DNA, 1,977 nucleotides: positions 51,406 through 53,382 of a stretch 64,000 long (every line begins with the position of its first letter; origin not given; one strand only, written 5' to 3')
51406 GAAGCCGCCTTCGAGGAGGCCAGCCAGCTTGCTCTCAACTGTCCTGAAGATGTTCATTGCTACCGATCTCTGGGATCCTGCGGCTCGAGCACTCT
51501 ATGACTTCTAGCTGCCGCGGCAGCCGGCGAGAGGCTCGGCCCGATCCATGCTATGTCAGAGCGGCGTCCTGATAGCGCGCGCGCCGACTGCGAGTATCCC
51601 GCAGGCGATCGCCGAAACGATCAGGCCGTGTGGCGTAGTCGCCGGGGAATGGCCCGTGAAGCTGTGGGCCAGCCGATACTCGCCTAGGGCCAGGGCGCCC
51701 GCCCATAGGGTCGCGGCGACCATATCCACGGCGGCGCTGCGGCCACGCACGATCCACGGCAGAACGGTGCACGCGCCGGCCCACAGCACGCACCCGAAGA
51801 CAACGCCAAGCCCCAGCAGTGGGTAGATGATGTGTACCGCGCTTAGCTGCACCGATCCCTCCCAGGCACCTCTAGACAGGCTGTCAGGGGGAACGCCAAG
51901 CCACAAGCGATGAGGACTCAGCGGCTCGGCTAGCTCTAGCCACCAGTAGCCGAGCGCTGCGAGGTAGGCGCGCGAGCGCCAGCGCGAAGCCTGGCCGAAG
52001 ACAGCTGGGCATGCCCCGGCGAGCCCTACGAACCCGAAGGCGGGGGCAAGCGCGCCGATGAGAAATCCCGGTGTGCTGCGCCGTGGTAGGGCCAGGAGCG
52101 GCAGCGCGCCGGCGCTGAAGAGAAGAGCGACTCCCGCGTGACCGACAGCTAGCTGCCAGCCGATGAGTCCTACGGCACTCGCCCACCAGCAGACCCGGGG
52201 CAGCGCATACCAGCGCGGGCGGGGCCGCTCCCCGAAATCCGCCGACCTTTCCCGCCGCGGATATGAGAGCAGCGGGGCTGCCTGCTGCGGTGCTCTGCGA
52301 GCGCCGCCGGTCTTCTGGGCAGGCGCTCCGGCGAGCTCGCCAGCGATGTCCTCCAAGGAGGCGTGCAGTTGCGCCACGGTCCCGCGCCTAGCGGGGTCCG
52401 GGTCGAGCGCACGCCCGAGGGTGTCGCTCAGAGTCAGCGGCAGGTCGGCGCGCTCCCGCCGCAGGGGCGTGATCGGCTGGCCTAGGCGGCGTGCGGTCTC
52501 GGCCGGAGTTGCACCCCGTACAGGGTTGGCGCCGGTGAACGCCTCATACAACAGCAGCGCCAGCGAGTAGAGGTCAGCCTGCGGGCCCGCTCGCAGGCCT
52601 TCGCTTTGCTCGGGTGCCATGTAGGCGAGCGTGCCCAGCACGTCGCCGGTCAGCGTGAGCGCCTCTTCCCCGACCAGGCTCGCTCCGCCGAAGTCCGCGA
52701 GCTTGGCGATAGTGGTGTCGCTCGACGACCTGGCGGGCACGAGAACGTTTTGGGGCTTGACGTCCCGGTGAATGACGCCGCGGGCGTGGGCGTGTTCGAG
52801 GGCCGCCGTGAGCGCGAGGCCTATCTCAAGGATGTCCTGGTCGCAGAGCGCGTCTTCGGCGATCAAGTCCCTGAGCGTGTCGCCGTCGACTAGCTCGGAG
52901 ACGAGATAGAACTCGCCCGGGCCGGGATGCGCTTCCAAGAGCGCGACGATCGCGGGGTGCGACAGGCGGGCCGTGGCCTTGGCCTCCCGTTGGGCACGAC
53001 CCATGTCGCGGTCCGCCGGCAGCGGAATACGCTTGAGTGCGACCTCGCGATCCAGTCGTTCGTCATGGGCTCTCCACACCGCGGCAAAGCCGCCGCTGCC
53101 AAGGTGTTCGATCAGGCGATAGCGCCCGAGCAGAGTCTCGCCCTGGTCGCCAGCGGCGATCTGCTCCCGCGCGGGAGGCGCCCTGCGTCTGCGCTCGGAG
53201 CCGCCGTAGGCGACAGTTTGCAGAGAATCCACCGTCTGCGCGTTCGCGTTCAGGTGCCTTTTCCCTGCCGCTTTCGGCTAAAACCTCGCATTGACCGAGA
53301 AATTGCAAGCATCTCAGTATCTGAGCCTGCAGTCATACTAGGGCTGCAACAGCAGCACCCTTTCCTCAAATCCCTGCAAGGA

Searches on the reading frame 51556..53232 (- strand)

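Call 58: search_protein_families(library=ncbifam, proteins=[window:51556-53232:-], max_evalue=1e-10)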
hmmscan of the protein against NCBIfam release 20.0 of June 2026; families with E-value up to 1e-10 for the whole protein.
window:51556-53232:- (558 aa): 9 families
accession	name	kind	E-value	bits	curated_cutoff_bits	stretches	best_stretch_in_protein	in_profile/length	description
NF033483.0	PknB_PASTA_kin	equivalog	7.8e-66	223.3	450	1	31-297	2-269/563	Stk1 family PASTA domain-containing Ser/Thr kinase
NF047741.1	antiphage_MADS6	equivalog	2.2e-47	161.9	460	2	140-314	307-478/612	methylation-associated defense system protein kinase MAD6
NF052427.1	StpK7MSMEG_1200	equivalog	2e-43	148.8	900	1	33-311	4-279/601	serine/threonine protein kinase StpK7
TIGR03903.1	TOMM_kin_cyc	equivalog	2.9e-37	128.1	705.75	1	73-288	18-238/1267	TOMM system kinase/cyclase fusion protein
NF009651.0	PRK13184.1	equivalog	7e-29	100.4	839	1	36-295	2-289/932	serine/threonine-protein kinase PknD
NF038150.1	lanthi_synth_IV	equivalog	8.4e-27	93.8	650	1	23-308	181-460/851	class IV lanthionine synthetase LanL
NF053615.1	SerThrKinAfsKStmc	equivalog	1.4e-21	76.9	1300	1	35-329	12-298/809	protein serine/threonine kinase AfsK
NF033442.0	BREX_PglW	equivalog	4.5e-21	74.4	990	1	28-245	504-717/1391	BREX system serine/threonine kinase PglW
NF038151.1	lanthi_synth_III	equivalog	6.1e-13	48.1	575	1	77-248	267-439/833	class III lanthionine synthetase LanKC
